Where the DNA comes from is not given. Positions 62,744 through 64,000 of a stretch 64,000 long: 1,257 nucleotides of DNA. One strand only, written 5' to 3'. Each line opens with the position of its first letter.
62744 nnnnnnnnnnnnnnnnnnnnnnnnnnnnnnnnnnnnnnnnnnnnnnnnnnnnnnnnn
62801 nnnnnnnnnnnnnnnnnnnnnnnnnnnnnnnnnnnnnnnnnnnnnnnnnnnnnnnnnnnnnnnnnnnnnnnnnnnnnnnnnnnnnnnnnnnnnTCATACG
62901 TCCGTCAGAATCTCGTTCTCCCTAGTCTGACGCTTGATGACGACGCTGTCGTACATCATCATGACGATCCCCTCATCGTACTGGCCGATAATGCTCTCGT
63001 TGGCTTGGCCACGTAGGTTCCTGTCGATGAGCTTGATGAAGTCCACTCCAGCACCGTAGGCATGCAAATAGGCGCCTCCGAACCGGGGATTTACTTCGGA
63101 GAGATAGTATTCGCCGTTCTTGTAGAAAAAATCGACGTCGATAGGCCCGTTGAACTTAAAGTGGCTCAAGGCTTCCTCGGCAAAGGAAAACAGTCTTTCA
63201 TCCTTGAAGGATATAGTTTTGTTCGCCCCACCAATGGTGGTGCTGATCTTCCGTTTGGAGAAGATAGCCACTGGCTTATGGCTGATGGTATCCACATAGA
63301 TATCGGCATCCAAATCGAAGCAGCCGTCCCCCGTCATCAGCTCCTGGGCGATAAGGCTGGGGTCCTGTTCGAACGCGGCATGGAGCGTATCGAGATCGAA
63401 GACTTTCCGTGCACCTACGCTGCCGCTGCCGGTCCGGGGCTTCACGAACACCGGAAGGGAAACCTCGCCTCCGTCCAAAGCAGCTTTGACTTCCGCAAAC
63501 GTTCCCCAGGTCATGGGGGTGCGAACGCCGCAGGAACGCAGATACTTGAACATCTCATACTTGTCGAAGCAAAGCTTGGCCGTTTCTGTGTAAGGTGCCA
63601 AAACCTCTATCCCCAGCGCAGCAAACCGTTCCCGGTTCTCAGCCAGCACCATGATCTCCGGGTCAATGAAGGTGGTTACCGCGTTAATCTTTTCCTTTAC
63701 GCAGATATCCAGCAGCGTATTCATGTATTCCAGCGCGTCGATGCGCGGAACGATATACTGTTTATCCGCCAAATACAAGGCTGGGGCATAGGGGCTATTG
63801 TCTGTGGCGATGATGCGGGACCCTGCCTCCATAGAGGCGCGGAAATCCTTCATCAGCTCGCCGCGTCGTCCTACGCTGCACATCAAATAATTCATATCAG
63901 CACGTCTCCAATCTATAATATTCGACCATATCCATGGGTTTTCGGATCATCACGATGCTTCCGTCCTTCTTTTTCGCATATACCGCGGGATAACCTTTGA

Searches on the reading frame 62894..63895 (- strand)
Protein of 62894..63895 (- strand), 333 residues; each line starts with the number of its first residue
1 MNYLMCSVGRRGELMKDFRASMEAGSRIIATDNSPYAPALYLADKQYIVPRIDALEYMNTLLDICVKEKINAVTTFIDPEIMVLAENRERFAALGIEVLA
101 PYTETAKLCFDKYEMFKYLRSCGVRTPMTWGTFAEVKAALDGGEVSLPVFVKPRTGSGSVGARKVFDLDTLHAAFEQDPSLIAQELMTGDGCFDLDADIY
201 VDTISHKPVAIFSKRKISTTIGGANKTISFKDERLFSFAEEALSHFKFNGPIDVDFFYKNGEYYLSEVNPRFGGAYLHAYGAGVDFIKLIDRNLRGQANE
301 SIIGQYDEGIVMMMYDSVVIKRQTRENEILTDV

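Call 13: search_protein_families(library=pfam, proteins=[window:62894-63895:-], max_evalue=0.001)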
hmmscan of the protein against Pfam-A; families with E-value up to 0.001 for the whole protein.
window:62894-63895:- (333 aa): 4 families
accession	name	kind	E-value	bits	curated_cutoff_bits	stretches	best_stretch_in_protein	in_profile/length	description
PF21360.3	PylC-like_N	-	2.4e-32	111.4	27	1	4-99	2-96/96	PylC-like, N-terminal domain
PF02655.19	ATP-grasp_3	-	1.1e-12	48.8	23.2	1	109-274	1-159/160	ATP-grasp domain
PF15632.11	ATPgrasp_Ter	-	1.3e-07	31.9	29.1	1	217-298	36-112/131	ATP-grasp in the biosynthetic pathway with Ter operon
PF07478.18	Dala_Dala_lig_C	-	6.3e-06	26.3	24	0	144-177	34-67/204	D-ala D-ala ligase C-terminus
